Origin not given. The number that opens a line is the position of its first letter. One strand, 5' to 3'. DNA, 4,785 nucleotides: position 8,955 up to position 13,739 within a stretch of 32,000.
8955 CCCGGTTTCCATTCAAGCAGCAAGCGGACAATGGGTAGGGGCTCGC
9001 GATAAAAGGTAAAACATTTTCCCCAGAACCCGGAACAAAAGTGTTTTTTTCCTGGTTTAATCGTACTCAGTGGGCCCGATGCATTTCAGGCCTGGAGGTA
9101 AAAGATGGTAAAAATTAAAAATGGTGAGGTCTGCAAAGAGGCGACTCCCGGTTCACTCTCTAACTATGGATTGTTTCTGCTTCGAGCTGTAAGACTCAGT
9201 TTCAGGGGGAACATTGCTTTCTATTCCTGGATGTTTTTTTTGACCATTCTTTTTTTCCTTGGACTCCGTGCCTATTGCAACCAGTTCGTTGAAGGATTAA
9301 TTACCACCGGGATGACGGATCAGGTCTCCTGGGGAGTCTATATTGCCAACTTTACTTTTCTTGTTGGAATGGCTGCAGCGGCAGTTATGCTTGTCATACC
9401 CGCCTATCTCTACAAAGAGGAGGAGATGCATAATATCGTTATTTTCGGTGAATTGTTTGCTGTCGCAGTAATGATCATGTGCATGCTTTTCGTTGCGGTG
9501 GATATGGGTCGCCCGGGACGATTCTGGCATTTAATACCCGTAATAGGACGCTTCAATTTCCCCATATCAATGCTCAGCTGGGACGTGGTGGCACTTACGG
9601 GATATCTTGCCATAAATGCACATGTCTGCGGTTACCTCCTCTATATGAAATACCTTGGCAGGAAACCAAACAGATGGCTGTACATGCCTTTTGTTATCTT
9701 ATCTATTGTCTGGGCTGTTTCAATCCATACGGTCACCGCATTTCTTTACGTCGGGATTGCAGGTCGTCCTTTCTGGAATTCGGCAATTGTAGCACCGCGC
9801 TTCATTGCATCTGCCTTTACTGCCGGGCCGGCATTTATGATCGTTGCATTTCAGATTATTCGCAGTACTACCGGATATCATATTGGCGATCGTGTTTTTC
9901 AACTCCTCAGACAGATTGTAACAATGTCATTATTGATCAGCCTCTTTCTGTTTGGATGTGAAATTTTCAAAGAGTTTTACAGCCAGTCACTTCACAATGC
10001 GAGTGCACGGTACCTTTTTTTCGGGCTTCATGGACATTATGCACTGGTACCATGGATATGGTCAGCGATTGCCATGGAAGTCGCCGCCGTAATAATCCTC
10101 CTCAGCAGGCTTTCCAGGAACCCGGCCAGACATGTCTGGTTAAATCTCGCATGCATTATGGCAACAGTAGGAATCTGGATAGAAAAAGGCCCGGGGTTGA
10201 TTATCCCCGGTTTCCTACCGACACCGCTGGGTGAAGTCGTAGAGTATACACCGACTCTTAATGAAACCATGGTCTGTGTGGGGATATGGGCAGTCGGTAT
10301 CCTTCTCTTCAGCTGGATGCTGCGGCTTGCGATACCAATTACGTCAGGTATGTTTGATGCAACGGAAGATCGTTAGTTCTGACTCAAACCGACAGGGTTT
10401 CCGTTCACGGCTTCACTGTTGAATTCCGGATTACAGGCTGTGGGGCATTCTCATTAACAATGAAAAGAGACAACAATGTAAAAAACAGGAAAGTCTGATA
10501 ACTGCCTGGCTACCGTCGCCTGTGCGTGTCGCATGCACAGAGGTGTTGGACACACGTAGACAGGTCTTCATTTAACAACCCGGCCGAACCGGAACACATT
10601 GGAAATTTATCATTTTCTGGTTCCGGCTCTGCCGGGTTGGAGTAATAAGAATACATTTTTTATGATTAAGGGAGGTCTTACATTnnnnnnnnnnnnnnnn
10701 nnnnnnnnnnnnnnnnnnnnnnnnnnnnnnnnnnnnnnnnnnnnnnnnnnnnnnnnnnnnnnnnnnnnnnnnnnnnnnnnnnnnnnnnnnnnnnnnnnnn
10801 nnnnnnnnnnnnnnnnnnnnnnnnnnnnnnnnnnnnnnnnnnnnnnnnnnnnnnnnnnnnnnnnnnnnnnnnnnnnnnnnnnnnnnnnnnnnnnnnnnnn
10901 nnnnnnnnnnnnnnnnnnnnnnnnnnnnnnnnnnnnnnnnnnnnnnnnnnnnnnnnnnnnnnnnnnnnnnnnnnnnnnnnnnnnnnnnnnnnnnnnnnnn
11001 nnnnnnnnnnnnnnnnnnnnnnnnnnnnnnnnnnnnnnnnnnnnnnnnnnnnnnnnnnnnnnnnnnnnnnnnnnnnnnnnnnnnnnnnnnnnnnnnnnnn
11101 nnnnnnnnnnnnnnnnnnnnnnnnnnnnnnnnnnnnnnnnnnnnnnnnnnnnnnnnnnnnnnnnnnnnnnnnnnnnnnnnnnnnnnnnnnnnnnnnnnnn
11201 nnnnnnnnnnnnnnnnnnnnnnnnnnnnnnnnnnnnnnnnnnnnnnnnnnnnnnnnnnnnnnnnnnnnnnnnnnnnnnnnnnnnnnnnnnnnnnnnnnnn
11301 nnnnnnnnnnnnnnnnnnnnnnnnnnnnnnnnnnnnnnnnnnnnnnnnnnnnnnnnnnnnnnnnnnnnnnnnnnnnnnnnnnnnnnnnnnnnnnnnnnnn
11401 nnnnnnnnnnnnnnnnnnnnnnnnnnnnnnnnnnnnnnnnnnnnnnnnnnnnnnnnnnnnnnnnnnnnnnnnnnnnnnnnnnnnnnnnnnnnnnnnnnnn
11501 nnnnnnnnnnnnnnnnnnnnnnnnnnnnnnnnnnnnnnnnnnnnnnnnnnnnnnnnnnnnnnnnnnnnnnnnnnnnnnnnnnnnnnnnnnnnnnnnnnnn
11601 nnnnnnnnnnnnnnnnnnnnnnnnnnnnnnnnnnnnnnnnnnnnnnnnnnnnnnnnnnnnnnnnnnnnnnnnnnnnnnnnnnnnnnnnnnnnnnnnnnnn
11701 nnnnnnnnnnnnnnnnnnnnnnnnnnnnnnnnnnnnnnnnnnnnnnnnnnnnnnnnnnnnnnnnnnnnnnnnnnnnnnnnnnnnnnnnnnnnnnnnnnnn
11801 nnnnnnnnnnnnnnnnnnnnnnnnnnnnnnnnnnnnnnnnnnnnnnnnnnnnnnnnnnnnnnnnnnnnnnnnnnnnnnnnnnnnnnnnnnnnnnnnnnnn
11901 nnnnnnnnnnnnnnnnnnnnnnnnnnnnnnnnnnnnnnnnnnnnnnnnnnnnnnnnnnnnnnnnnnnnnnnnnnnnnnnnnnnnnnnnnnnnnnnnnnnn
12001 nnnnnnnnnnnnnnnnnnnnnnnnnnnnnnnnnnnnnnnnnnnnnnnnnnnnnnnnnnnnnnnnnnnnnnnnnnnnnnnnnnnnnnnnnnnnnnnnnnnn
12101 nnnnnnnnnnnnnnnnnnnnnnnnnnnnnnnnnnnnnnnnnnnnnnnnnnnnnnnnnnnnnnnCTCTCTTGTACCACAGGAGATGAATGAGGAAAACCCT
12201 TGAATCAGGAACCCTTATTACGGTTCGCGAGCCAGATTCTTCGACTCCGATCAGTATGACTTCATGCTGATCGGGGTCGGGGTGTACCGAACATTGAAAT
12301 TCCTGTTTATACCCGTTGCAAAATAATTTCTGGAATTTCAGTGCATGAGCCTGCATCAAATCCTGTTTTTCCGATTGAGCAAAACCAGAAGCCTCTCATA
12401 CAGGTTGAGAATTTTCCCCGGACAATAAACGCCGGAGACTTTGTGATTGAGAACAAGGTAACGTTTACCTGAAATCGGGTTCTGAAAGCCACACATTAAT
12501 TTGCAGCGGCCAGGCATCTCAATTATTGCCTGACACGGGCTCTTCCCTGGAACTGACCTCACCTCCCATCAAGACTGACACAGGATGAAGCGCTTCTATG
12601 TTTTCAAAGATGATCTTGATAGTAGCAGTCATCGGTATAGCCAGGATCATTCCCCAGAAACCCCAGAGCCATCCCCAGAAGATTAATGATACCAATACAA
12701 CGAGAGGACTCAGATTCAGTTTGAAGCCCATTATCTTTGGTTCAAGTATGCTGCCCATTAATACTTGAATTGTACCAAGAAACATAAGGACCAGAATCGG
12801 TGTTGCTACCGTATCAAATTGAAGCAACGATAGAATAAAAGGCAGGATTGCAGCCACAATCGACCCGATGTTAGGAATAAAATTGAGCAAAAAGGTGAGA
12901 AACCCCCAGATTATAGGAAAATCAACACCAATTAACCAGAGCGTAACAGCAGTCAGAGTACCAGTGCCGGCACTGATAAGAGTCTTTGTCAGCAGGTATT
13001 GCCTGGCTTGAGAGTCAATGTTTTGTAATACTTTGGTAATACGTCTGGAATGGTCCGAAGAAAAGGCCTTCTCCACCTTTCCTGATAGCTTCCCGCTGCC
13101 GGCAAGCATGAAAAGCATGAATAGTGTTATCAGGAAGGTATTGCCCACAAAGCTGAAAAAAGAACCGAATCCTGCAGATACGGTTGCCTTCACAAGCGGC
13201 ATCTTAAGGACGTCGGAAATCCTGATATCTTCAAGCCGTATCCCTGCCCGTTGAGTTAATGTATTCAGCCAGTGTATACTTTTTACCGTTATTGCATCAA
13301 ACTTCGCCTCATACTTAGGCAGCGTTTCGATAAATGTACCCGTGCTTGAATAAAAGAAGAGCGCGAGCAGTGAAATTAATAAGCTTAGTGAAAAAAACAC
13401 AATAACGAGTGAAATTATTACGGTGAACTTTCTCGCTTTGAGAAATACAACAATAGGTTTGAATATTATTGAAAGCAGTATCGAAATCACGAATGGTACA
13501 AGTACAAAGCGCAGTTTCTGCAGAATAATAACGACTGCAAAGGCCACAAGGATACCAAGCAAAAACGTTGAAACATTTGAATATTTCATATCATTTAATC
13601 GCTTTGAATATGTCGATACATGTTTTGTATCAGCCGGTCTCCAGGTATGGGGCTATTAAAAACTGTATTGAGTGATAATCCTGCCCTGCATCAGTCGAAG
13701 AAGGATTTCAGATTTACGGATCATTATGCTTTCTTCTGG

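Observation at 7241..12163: HAO-family octahaem cytochrome clustered with a tetrahaem cytochrome / Tat-FeS / NrfD-type quinone module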

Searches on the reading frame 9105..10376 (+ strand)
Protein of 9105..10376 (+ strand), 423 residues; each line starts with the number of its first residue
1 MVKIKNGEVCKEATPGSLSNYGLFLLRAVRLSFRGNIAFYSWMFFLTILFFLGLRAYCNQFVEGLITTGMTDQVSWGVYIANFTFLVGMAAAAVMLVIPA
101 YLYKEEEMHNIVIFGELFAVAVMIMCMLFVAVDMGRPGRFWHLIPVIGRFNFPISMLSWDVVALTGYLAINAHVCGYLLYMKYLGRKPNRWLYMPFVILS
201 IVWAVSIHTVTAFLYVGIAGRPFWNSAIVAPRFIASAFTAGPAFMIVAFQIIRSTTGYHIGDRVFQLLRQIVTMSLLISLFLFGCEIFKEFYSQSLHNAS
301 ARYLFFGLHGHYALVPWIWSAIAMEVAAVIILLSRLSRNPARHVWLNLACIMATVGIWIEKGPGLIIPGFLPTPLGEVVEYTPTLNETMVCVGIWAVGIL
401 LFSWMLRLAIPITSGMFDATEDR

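Call 3: search_protein_families(library=pfam, proteins=[window:9105-10376:+], max_evalue=0.01)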
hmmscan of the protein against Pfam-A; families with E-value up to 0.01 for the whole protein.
window:9105-10376:+ (423 aa): 1 family
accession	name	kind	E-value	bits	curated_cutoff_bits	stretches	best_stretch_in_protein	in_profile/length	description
PF03916.19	NrfD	-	8.2e-39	134.5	25.8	1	68-360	3-300/313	Polysulphide reductase, NrfD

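Call 4: search_protein_families(library=ncbifam, proteins=[window:9105-10376:+], max_evalue=0.01)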
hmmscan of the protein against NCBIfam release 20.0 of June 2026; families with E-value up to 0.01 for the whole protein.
window:9105-10376:+ (423 aa): 3 families
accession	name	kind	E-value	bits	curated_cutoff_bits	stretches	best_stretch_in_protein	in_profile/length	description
NF045798.1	DsrP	equivalog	1.5e-119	399.5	350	1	30-413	3-344/346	sulfate reduction electron transfer complex DsrMKJOP subunit DsrP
NF041784.1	mnquin_red_QrcD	equivalog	5.6e-13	48.9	570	2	38-168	17-143/408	menaquinone reductase integral membrane subunit QrcD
NF011568.0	PRK14992.1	equivalog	0.0088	15.4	314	0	72-250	15-187/341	tetrathionate reductase subunit TtrC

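Call 64: search_solved_structures(query=window:9105-10376:+, max_evalue=0.01)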
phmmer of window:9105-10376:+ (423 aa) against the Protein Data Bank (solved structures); distinct sequences matched with E-value up to 0.01: 4.
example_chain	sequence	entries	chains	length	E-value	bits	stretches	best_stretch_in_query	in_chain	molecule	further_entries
8k9e_C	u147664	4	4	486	1e-06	31.3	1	34-204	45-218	Polysulphide reductase NrfD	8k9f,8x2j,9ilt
6lod_C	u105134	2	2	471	3.7e-05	26.2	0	55-203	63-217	Polysulphide reductase NrfD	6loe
6f0k_C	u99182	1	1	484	9.7e-05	24.8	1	44-171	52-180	Polysulphide reductase NrfD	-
6btm_C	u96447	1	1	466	0.00042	22.7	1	42-171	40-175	Alternative Complex III subunit C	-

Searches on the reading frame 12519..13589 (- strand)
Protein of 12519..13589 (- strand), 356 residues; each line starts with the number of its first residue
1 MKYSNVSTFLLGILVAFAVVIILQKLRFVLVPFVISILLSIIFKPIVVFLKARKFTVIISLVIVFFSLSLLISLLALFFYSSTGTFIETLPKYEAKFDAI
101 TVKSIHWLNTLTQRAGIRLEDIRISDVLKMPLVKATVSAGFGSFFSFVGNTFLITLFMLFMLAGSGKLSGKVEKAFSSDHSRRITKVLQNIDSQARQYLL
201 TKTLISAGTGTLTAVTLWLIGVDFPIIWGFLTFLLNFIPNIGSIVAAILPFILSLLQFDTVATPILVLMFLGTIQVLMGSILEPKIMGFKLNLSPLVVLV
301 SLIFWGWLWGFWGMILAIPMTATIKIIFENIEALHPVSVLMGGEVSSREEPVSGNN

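Call 3: search_protein_families(library=pfam, proteins=[window:12519-13589:-], max_evalue=0.01)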
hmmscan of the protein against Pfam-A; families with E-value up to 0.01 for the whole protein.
window:12519-13589:- (356 aa): 1 family
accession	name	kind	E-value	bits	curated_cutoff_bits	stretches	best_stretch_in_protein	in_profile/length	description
PF01594.21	AI-2E_transport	-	2e-58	198.6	34.3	1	12-331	3-326/327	AI-2E family transporter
